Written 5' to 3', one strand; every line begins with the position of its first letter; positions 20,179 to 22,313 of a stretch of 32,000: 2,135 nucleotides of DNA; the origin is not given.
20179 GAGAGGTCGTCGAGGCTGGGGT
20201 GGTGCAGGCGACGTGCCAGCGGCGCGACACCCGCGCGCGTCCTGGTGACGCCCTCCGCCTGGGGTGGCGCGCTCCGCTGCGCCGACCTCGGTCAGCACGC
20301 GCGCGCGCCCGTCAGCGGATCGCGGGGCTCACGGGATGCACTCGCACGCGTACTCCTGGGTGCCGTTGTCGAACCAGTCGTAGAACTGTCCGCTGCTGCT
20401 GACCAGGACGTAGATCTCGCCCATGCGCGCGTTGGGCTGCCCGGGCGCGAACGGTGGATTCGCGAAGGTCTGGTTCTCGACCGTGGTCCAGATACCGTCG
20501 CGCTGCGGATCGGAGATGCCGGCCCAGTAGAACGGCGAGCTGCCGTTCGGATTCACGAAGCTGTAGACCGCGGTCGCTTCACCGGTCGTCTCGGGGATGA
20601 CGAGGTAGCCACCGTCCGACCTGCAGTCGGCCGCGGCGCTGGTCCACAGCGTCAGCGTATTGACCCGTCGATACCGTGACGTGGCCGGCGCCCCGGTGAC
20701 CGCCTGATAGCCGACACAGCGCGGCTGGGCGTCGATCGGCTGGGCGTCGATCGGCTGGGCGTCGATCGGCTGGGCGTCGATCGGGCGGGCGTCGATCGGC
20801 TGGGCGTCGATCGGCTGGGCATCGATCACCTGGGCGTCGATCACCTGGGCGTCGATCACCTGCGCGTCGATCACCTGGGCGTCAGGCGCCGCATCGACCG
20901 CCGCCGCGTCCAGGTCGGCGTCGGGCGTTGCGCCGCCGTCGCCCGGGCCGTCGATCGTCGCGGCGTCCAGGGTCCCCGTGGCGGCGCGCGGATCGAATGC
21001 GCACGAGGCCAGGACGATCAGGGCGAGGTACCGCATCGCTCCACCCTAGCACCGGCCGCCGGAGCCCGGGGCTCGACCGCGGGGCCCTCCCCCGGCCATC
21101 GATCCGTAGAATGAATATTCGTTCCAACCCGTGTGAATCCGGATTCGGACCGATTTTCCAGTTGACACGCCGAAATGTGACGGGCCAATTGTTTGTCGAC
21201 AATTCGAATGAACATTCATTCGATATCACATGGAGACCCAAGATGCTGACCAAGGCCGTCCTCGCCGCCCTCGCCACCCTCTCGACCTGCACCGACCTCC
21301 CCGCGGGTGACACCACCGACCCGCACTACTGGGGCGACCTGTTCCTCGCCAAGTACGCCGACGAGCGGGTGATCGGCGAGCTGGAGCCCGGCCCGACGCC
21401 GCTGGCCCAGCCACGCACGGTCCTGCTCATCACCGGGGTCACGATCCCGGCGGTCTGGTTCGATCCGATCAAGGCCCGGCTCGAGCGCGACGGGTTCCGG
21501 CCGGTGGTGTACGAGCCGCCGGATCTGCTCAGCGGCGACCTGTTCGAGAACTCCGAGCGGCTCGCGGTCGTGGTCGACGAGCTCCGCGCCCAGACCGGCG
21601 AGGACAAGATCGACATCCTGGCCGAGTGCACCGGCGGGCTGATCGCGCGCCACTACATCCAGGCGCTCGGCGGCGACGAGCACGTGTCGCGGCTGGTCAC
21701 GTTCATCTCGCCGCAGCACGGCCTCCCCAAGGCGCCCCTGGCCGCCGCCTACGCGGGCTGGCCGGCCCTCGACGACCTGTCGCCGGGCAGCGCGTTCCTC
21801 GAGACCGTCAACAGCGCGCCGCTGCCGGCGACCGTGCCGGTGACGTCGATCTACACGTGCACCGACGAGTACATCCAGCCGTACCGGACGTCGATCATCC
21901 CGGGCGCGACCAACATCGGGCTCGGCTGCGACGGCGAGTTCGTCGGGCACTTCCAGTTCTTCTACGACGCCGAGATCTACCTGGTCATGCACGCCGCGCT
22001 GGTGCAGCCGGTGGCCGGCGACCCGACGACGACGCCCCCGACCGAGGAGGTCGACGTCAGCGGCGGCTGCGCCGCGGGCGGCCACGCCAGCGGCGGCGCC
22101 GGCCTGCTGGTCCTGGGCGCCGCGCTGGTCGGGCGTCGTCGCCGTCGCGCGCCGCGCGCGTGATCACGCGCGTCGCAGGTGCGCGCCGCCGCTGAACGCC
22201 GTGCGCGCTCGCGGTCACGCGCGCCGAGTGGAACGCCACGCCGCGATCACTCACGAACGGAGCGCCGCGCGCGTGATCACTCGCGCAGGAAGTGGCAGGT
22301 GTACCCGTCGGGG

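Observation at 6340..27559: Five unrelated genes each carry tandem copies of their own 3' end (stop codon included) immediately downstream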

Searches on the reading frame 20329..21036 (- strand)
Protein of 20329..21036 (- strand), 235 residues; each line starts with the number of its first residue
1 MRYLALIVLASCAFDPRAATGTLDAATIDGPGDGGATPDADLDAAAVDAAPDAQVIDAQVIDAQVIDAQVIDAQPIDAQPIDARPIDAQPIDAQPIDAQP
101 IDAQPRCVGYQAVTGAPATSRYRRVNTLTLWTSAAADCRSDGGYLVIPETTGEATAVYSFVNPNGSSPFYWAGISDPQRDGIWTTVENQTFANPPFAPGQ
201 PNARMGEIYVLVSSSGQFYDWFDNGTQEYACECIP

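Call 79: search_protein_families(library=pfam, proteins=[window:20329-21036:-], max_evalue=0.001)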
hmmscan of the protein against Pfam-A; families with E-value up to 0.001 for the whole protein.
window:20329-21036:- (235 aa): 1 family
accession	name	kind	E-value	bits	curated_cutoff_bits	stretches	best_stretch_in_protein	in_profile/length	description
PF00059.27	Lectin_C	-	1.9e-05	25.8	22.6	1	131-232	5-106/107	Lectin C-type domain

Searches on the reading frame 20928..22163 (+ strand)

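Call 79: search_protein_families(library=pfam, proteins=[window:20928-22163:+], max_evalue=0.001)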
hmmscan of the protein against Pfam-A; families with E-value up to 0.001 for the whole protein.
window:20928-22163:+ (411 aa): 2 families
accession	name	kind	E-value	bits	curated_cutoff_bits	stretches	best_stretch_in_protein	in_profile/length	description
PF02089.21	Palm_thioest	-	6.2e-06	26.5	26.8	1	211-270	57-117/254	Palmitoyl protein thioesterase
PF01674.24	Lipase_2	-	0.00055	20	20.3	0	220-317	69-179/219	Lipase (class 2)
